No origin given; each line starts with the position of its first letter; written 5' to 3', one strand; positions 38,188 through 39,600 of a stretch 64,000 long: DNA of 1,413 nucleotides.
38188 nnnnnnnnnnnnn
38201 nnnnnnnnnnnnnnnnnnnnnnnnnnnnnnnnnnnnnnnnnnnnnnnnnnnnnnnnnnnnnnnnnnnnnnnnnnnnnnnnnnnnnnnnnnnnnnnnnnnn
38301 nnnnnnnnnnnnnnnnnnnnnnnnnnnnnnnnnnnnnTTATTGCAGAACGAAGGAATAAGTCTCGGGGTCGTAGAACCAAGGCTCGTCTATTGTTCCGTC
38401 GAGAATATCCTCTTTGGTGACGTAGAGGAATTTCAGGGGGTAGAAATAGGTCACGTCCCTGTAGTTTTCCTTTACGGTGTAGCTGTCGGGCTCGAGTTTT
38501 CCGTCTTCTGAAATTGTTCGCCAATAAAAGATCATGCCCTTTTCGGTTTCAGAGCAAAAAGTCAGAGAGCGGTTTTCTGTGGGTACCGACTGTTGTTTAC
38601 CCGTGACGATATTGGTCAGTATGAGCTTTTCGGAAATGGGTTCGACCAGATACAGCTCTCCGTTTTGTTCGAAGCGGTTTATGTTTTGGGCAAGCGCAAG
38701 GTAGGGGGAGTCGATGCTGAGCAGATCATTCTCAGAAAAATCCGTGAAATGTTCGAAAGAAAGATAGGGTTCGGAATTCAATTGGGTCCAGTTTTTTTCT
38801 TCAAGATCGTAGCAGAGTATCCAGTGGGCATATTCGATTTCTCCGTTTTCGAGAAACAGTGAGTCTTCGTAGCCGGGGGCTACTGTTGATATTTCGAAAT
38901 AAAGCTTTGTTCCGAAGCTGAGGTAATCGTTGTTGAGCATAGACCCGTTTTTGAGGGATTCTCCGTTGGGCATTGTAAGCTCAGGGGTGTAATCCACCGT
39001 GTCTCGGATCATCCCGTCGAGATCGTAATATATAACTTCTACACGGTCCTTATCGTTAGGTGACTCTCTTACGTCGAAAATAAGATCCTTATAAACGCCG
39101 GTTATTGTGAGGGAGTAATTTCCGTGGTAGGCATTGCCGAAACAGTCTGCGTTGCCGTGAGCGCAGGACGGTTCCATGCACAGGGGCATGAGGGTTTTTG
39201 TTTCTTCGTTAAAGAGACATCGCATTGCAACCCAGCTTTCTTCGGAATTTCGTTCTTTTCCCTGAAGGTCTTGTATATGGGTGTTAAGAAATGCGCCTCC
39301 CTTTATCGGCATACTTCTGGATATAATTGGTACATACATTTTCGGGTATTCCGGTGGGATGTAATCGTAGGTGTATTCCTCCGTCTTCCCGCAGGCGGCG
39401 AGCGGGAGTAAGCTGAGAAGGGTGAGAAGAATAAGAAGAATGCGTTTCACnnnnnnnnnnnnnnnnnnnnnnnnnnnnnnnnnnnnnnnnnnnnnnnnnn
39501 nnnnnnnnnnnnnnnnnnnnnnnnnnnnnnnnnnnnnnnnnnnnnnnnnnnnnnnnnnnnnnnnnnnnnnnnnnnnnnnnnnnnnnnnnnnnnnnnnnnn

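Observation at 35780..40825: Three tandem lipoprotein paralogs with near-identical ends and divergent cores (cassette-like mosaic family)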

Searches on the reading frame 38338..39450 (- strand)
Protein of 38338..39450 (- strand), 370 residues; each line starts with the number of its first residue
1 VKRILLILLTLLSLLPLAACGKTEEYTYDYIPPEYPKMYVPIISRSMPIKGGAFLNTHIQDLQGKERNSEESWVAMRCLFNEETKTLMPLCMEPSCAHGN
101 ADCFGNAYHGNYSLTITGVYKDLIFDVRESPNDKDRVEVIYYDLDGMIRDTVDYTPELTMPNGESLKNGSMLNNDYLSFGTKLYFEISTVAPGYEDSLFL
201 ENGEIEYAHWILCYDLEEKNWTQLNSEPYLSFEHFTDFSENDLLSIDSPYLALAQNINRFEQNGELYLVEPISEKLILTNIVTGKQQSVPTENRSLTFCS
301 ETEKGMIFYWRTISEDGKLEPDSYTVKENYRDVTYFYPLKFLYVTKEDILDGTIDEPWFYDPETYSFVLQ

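Call 5: search_protein_families(library=pfam, proteins=[window:38338-39450:-], max_evalue=1)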
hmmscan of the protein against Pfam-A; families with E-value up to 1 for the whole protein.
window:38338-39450:- (370 aa): 0 families

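Call 6: search_protein_families(library=ncbifam, proteins=[window:38338-39450:-], max_evalue=1)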
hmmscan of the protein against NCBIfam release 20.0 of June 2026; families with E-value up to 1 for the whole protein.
window:38338-39450:- (370 aa): 3 families
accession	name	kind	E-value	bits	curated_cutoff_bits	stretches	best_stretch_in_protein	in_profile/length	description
NF047847.2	SS_mature_LptM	equivalog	0.01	15.9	27.7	1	1-21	1-21/31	LPS translocon maturation chaperone LptM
NF033894.1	Eex_IncN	subfamily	0.058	13.3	33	1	2-30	1-27/65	EexN family lipoprotein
NF047408.1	SA0632_fam_LP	equivalog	0.07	12.8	70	1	1-25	1-23/68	SA0632 family lipoprotein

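Call 84: search_protein_families(library=padloc, proteins=[window:38338-39450:-], max_evalue=0.1)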
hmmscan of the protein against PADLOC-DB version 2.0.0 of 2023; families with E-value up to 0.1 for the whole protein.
window:38338-39450:- (370 aa): 1 family
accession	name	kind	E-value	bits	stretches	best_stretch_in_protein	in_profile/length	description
PDLC03905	NsnC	-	0.016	12.7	0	182-265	26-109/299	-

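Call 85: search_protein_families(library=phrogs, proteins=[window:38338-39450:-], max_evalue=0.1)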
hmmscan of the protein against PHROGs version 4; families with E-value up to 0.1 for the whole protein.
window:38338-39450:- (370 aa): 1 family
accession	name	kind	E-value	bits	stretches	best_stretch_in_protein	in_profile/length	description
phrog_9078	-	unknown function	0.012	16.4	1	1-31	1-31/115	-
